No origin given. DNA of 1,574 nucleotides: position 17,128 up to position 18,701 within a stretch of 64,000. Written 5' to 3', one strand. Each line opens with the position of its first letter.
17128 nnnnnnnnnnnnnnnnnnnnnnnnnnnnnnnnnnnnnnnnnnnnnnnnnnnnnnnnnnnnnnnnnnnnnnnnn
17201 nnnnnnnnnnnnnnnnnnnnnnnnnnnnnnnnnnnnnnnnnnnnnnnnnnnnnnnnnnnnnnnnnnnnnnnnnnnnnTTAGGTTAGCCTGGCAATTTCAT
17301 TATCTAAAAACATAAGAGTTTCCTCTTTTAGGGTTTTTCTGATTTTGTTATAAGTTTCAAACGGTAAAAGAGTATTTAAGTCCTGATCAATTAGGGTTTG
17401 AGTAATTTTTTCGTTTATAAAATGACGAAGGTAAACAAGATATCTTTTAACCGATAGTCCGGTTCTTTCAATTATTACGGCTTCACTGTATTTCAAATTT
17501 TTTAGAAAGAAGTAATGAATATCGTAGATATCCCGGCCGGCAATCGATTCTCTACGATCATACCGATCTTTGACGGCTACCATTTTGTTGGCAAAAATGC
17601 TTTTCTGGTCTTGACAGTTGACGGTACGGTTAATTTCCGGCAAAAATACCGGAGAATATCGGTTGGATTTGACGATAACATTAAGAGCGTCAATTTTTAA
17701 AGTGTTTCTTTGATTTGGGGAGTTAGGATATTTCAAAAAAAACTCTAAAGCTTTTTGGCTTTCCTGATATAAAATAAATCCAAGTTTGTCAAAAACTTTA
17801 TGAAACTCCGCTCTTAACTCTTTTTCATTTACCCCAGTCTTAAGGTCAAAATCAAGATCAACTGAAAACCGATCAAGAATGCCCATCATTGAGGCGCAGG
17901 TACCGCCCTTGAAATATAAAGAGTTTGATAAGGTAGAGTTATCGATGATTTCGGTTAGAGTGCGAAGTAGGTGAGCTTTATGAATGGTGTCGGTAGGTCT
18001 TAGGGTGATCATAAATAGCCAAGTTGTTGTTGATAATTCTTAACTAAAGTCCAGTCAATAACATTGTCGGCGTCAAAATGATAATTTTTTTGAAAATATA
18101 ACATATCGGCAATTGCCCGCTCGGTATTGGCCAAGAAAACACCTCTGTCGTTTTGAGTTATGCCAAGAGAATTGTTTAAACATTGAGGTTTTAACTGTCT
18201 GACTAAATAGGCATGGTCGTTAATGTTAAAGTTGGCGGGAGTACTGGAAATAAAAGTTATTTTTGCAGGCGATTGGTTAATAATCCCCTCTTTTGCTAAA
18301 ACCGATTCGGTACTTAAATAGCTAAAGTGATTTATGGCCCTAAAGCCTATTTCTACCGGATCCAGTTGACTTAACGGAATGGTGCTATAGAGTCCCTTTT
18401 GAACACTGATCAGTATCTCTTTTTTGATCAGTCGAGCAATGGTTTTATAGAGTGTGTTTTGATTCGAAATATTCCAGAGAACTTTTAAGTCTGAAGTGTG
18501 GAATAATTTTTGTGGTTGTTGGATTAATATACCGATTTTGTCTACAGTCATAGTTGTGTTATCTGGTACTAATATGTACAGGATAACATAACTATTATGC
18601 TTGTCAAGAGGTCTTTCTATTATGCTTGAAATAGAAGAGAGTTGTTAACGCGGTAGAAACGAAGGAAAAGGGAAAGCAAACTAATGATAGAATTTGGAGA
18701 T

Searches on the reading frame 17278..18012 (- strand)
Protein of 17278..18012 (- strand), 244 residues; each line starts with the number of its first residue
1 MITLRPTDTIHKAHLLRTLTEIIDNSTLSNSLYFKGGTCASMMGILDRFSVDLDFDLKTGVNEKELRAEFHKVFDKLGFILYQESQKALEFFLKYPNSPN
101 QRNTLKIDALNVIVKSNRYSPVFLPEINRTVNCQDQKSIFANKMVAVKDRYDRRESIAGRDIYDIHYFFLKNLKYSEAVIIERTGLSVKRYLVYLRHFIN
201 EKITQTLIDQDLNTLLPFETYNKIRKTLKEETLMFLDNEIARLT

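Call 5: search_protein_families(library=pfam, proteins=[window:17278-18012:-])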
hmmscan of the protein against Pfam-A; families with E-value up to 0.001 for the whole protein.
window:17278-18012:- (244 aa): 1 family
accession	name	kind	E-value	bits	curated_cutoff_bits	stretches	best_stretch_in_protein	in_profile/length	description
PF08843.17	AbiEii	-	4.8e-18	66.4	22.5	1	18-182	2-183/238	Nucleotidyl transferase AbiEii toxin, Type IV TA system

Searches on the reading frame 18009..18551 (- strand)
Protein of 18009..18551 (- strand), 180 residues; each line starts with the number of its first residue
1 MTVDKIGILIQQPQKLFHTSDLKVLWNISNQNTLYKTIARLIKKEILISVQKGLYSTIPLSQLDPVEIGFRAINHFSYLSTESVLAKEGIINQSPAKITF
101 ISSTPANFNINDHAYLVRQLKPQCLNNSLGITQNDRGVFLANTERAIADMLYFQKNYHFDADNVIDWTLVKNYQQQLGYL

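Call 5: search_protein_families(library=pfam, proteins=[window:18009-18551:-])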
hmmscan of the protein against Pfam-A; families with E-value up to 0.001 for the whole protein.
window:18009-18551:- (180 aa): 0 families

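Call 52: search_protein_families(library=ncbifam, proteins=[window:18009-18551:-], max_evalue=0.00001)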
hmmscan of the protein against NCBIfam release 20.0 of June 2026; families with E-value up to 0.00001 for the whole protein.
window:18009-18551:- (180 aa): 1 family
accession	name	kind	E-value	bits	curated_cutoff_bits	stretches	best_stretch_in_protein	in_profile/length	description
NF047376.1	TAA_AbiEi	equivalog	7.8e-15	55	150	1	11-158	15-169/172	type IV toxin-antitoxin system AbiEi family antitoxin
